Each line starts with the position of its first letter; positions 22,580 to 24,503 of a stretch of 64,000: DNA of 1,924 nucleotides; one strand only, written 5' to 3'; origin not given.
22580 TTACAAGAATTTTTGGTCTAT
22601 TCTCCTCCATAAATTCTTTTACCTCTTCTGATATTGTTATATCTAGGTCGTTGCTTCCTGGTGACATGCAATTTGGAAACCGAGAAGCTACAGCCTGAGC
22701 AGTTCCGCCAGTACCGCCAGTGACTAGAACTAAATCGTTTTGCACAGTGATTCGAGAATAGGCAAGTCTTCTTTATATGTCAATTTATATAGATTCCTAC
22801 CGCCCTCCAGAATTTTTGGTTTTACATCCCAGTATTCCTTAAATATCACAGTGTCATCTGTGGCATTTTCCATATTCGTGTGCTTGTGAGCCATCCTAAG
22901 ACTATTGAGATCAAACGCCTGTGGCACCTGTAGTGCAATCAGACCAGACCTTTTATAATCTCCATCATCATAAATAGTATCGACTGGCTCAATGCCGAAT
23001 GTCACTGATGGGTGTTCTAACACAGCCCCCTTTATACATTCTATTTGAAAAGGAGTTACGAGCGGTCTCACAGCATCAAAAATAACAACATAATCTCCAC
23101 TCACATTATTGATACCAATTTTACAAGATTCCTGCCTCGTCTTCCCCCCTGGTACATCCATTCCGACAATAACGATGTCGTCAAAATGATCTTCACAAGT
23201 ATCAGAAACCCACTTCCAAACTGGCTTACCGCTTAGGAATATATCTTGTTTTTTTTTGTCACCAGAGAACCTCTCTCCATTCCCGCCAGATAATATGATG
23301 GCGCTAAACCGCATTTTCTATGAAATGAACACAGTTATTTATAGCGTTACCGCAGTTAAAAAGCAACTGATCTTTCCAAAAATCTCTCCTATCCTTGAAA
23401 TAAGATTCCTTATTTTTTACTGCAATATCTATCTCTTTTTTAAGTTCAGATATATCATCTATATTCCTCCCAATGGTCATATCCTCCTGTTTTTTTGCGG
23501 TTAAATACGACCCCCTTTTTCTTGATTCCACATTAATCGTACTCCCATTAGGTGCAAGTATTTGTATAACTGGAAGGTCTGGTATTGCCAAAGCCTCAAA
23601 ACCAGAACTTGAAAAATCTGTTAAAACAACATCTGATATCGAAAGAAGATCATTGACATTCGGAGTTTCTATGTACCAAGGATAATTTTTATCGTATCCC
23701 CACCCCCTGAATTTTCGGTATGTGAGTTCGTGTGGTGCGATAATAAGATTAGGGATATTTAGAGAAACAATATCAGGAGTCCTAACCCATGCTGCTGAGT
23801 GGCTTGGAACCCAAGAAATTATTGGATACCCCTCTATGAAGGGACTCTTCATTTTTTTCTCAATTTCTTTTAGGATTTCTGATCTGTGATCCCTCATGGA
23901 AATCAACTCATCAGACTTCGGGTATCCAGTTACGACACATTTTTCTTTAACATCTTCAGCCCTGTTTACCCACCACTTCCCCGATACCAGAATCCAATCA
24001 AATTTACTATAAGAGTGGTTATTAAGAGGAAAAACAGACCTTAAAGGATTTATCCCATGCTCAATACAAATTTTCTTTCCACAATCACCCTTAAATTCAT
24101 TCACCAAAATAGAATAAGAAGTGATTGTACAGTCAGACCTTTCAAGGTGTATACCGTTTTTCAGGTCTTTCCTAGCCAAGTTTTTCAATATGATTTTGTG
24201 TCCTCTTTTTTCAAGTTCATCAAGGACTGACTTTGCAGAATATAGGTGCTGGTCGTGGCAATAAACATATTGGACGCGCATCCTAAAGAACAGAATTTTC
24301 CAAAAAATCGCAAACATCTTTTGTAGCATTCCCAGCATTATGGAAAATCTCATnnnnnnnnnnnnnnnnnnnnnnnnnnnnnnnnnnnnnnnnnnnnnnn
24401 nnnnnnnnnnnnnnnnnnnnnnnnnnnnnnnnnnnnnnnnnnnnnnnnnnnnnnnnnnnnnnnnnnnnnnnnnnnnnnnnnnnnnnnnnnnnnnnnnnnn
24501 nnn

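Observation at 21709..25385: Phage-encoded CDP-alditol/teichoic-acid-like polymer pathway beside the tail fibre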

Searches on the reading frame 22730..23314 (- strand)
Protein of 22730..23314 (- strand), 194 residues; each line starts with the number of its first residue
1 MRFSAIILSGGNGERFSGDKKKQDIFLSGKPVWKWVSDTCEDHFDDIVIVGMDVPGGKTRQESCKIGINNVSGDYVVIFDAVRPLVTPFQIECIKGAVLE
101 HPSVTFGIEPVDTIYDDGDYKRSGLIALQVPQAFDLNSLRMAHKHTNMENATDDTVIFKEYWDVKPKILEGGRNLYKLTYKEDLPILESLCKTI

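Call 3: search_protein_families(library=pfam, proteins=[window:22730-23314:-], max_evalue=0.01)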
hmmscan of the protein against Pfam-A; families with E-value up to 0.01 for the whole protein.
window:22730-23314:- (194 aa): 2 families
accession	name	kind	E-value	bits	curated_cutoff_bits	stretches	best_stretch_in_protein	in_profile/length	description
PF01128.25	IspD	-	3.6e-20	73.1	27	1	5-188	3-216/221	2-C-methyl-D-erythritol 4-phosphate cytidylyltransferase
PF12804.13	NTP_transf_3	-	2.7e-06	28.1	27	1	5-53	1-48/160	MobA-like NTP transferase domain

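Call 4: search_protein_families(library=phrogs, proteins=[window:22730-23314:-], max_evalue=0.001)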
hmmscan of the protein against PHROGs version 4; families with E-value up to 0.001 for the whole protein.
window:22730-23314:- (194 aa): 0 families

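Call 19: search_protein_families(library=ncbifam, proteins=[window:22730-23314:-], max_evalue=0.01)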
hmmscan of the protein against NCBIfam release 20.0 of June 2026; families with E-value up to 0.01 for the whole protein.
window:22730-23314:- (194 aa): 8 families
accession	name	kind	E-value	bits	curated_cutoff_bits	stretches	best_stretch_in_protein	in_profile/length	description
TIGR00453.1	ispD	equivalog_domain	1e-31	110.1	181.3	1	4-189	1-217/219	2-C-methyl-D-erythritol 4-phosphate cytidylyltransferase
NF006899.0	PRK09382.1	equivalog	1.2e-27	97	417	1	2-189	6-218/387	bifunctional 2-C-methyl-D-erythritol 4-phosphate cytidylyltransferase/2-C-methyl-D-erythritol 2,4-cyclodiphosphate synthase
NF001186.0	PRK00155.2-3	equivalog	2.3e-25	89.4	253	2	53-191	78-222/224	2-C-methyl-D-erythritol 4-phosphate cytidylyltransferase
NF009924.0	PRK13385.1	subfamily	6.9e-12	45.5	342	1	54-189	78-221/230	2-C-methyl-D-erythritol 4-phosphate cytidylyltransferase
NF001183.0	PRK00155.1-3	subfamily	4e-10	39.4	166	1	54-192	78-232/237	D-ribitol-5-phosphate cytidylyltransferase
NF001457.0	PRK00317.1-3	equivalog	0.00021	20.8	164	1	4-53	3-52/200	molybdenum cofactor guanylyltransferase MobA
TIGR02665.1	molyb_mobA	equivalog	0.00037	20.6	151.85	1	4-49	2-46/186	molybdenum cofactor guanylyltransferase MobA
NF011056.0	PRK14489.1-1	equivalog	0.00083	18.6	379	1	3-51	6-52/363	bifunctional molybdenum cofactor guanylyltransferase MobA/molybdopterin-guanine dinucleotide biosynthesis adaptor protein MobB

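Call 41: search_solved_structures(query=window:22730-23314:-, max_evalue=0.001)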
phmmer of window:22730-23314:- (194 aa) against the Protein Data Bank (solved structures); distinct sequences matched with E-value up to 0.001: 22.
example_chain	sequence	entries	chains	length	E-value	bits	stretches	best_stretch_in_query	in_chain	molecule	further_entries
2xwl_A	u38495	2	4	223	7e-12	48.6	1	53-190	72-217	2-C-METHYL-D-ERYTHRITOL 4-PHOSPHATE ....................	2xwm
1w55_A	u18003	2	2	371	2.5e-11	46.8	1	3-187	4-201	ISPD/ISPF BIFUNCTIONAL ENZYME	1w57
1vpa_A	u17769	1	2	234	1.1e-10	44.7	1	50-188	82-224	2-C-methyl-D-erythritol 4-phosphate cytidylyltransferase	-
5ddt_A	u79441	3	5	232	2.7e-09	40.1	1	54-191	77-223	2-C-methyl-D-erythritol 4-phosphate cytidylyltransferase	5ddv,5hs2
4ys8_A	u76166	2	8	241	3.7e-09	39.7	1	70-190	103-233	2-C-methyl-D-erythritol 4-phosphate cytidylyltransferase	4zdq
8xhu_A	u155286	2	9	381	3.3e-06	30.1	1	4-184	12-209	Bifunctional enzyme IspD/IspF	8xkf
4cvh_A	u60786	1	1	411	3.4e-06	30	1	73-192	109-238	ISOPRENOID SYNTHASE DOMAIN-CONTAINING PROTEIN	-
5mrn_A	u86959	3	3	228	8.1e-06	28.8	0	32-190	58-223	2-C-methyl-D-erythritol 4-phosphate cytidylyltransferase, chloroplastic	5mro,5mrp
2yc3_A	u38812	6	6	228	1.1e-05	28.4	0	31-190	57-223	2-C-METHYL-D-ERYTHRITOL 4-PHOSPHATE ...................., CHLOROPLASTIC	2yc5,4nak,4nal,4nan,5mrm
2ycm_A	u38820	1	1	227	1.1e-05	28.3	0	31-190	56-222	2-C-METHYL-D-ERYTHRITOL 4-PHOSPHATE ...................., CHLOROPLASTIC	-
1vgw_A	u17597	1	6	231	1.3e-05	28.1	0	117-190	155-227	4-diphosphocytidyl-2C-methyl-D-erythritol synthase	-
1vgz_A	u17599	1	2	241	1.5e-05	27.9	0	117-190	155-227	4-diphosphocytidyl-2C-methyl-D-erythritol synthase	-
1w77_A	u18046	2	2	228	1.7e-05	27.8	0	39-190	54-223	2C-METHYL-D-ERYTHRITOL 4-PHOSPHATE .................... | 2-C-methyl-D-erythritol 4-phosphate cytidylyltransferase, chloroplastic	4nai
5mrq_A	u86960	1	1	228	2e-05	27.5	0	33-190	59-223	2-C-methyl-D-erythritol 4-phosphate cytidylyltransferase, chloroplastic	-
2px7_A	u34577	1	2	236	3.5e-05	26.7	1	4-192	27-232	2-C-methyl-D-erythritol 4-phosphate cytidylyltransferase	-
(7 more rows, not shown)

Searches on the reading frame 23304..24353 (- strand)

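Call 3: search_protein_families(library=pfam, proteins=[window:23304-24353:-], max_evalue=0.01)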
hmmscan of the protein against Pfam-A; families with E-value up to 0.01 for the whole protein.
window:23304-24353:- (349 aa): 1 family
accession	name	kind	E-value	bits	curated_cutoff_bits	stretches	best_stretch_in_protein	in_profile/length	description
PF04464.20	Glyphos_transf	-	4.9e-07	29.5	22.1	1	204-346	232-366/367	CDP-Glycerol:Poly(glycerophosphate) glycerophosphotransferase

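Call 4: search_protein_families(library=phrogs, proteins=[window:23304-24353:-], max_evalue=0.001)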
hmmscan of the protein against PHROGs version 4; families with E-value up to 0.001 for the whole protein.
window:23304-24353:- (349 aa): 0 families

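Call 19: search_protein_families(library=ncbifam, proteins=[window:23304-24281:-], max_evalue=0.01)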
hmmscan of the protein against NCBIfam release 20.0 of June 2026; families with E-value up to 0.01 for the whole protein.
window:23304-24281:- (325 aa): 2 families
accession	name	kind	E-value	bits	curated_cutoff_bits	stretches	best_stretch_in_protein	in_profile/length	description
NF041712.1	techglyph_taseTarF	equivalog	5.3e-08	32.3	550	1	208-320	280-385/388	teichoic acid glycerol-phosphate transferase TarF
NF046086.1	BFO_1060_trans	domain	0.00028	20.1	200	1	203-321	251-360/365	BFO_1060 family glycosyltransferase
